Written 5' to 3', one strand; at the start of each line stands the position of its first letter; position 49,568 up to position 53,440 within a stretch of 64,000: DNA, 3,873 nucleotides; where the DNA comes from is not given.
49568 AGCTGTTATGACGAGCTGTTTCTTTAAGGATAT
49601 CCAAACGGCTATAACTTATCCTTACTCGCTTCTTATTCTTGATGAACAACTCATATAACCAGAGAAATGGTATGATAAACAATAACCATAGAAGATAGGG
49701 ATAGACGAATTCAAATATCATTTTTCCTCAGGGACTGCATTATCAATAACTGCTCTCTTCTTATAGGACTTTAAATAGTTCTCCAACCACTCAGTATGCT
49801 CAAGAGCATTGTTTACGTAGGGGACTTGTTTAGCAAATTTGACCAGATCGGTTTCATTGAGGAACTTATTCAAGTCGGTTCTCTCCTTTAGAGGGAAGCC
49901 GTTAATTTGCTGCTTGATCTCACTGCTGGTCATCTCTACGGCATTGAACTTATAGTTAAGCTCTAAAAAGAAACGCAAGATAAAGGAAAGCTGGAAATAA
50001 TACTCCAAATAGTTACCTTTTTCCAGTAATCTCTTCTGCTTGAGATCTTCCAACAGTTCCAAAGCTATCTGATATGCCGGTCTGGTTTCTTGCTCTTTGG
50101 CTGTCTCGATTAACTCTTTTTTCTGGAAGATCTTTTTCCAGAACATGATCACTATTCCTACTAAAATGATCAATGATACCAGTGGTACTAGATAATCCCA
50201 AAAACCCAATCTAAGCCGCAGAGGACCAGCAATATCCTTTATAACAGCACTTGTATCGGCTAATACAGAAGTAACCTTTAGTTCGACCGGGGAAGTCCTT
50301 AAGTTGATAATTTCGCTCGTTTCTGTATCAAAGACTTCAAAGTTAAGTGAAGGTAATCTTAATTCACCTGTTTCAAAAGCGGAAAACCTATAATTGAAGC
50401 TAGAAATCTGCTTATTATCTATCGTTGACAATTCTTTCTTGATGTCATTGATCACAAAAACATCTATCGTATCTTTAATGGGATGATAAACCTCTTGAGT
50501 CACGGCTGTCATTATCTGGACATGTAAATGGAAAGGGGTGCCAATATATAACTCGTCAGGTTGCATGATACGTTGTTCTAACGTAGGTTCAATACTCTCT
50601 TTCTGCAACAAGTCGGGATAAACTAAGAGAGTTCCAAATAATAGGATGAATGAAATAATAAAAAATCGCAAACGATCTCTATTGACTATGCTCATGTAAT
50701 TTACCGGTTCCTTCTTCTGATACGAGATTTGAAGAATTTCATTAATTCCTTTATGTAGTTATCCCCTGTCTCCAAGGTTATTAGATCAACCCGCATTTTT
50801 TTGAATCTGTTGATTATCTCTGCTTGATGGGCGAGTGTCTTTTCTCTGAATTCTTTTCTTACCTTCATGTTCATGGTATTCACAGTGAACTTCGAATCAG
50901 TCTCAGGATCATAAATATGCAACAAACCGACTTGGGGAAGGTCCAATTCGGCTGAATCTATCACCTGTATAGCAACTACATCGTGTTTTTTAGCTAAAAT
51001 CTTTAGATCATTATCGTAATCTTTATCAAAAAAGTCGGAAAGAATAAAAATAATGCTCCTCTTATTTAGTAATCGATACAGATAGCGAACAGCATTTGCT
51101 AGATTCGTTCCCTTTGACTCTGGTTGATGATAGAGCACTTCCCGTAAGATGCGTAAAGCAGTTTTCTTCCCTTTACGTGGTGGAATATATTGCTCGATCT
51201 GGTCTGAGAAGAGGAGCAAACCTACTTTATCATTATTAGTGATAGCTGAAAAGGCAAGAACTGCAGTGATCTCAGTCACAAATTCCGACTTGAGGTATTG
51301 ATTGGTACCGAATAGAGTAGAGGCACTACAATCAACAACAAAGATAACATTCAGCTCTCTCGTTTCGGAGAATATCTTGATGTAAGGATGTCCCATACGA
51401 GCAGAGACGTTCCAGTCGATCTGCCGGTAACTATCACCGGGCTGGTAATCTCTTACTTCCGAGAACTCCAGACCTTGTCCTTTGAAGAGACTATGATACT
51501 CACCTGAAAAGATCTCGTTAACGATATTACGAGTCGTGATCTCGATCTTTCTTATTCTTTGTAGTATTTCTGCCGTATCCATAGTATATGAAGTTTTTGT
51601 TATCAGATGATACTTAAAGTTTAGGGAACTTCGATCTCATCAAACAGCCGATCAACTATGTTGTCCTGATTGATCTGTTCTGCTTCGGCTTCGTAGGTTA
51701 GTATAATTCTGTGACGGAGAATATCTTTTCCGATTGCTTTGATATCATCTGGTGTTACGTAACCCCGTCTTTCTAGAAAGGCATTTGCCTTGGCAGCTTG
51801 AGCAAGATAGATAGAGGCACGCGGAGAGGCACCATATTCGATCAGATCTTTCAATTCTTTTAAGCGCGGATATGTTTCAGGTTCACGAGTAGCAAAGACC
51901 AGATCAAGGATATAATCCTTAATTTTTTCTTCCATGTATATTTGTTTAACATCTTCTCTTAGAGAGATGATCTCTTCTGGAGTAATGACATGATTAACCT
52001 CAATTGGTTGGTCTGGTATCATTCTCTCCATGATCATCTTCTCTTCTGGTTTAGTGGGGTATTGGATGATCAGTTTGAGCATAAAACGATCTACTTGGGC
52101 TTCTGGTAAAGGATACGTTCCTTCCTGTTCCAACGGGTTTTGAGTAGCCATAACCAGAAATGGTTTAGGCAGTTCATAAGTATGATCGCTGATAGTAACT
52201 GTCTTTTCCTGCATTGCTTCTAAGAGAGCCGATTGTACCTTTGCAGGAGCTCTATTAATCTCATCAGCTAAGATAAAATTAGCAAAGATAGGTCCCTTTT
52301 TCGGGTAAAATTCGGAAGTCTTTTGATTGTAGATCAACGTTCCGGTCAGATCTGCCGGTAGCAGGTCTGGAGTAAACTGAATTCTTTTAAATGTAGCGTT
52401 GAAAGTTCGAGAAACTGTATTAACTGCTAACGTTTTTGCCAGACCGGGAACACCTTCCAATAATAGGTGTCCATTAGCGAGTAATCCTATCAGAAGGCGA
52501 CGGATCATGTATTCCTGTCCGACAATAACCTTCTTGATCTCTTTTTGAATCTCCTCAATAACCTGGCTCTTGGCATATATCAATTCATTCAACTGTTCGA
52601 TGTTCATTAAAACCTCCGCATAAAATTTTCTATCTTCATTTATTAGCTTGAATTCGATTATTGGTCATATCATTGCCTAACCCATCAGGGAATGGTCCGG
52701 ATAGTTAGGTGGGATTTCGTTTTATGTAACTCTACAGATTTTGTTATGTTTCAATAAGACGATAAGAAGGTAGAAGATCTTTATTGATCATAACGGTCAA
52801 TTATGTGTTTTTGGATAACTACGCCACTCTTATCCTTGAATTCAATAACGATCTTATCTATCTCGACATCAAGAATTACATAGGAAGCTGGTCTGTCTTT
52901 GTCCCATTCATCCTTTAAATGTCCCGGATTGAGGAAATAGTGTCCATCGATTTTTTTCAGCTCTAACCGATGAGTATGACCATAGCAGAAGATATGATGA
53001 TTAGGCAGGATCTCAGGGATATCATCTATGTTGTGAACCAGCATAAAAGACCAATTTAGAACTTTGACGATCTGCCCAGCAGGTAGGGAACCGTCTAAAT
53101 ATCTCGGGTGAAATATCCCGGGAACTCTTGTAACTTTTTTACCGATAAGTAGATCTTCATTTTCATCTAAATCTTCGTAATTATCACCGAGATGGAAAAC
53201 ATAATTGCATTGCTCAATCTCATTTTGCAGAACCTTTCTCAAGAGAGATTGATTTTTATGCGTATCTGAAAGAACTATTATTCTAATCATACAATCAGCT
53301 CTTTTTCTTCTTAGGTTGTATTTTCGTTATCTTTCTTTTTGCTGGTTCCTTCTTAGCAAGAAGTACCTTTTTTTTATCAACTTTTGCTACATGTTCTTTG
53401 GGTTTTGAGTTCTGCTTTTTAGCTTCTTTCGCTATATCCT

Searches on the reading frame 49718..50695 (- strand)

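Call 49: search_protein_families(library=pfam, proteins=[window:49718-50695:-], max_evalue=0.00001)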
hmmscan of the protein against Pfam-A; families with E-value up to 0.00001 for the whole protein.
window:49718-50695:- (325 aa): 0 families

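Call 84: search_protein_families(library=ncbifam, proteins=[window:49718-50695:-], max_evalue=0.01)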
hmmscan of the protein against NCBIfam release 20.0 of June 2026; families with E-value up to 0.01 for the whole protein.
window:49718-50695:- (325 aa): 1 family
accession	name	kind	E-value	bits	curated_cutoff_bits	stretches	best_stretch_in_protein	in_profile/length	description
NF009195.0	PRK12543.1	subfamily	0.0081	15.7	197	0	182-248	83-149/192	RNA polymerase sigma factor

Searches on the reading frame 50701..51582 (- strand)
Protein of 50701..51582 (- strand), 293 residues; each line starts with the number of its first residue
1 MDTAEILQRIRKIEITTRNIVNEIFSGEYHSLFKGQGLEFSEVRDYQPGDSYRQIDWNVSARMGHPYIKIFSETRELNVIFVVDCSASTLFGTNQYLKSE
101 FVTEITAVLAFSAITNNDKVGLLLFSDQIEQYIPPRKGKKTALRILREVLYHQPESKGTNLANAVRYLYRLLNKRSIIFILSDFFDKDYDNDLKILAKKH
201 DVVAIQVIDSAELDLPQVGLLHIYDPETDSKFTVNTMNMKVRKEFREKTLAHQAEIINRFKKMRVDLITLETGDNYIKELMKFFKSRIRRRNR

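Call 49: search_protein_families(library=pfam, proteins=[window:50701-51582:-], max_evalue=0.00001)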
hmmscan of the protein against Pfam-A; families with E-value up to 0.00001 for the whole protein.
window:50701-51582:- (293 aa): 3 families
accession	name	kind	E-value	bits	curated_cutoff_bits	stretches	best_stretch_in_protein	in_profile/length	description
PF01882.25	DUF58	-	2.8e-79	265.7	23.4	1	42-254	1-215/216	Protein of unknown function DUF58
PF13519.12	VWA_2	-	5.3e-19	69.3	27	1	79-184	1-106/107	von Willebrand factor type A domain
PF00092.34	VWA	-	1.3e-07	32.4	23.8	1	78-183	1-112/174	von Willebrand factor type A domain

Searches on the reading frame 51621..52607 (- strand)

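Call 49: search_protein_families(library=pfam, proteins=[window:51621-52607:-], max_evalue=0.00001)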
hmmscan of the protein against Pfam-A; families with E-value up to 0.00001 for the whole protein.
window:51621-52607:- (328 aa): 5 families
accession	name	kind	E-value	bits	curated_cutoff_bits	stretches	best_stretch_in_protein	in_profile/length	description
PF07726.17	AAA_3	-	3.9e-64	214.8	27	1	47-177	1-131/131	ATPase family associated with various cellular activities (AAA)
PF17863.7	AAA_lid_2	-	7.7e-22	77.3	22.7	1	255-320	8-73/74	AAA lid domain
PF07728.20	AAA_5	-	7.6e-14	52.3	22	1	47-175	1-139/139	AAA domain (dynein-related subfamily)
PF20030.5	bpMoxR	-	1.8e-12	47.2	27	1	17-187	3-172/205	MoxR domain in the MoxR-vWA-beta-propeller ternary systems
PF00493.29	MCM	-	6.1e-06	26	23.3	0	7-159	19-174/224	MCM P-loop domain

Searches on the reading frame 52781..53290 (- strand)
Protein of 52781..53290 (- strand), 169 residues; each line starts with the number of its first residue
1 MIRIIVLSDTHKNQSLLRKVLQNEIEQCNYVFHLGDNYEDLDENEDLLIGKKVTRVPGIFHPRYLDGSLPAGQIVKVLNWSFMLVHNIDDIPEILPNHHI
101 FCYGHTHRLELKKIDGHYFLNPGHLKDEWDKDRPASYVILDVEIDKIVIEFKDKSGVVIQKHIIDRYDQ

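Call 50: search_protein_families(library=pfam, proteins=[window:52781-53290:-], max_evalue=0.00001)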
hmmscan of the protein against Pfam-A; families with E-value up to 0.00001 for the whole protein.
window:52781-53290:- (169 aa): 1 family
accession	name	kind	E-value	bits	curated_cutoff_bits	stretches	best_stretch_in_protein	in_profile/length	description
PF12850.12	Metallophos_2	-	1.4e-20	74.3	27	1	3-143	2-152/154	Calcineurin-like phosphoesterase superfamily domain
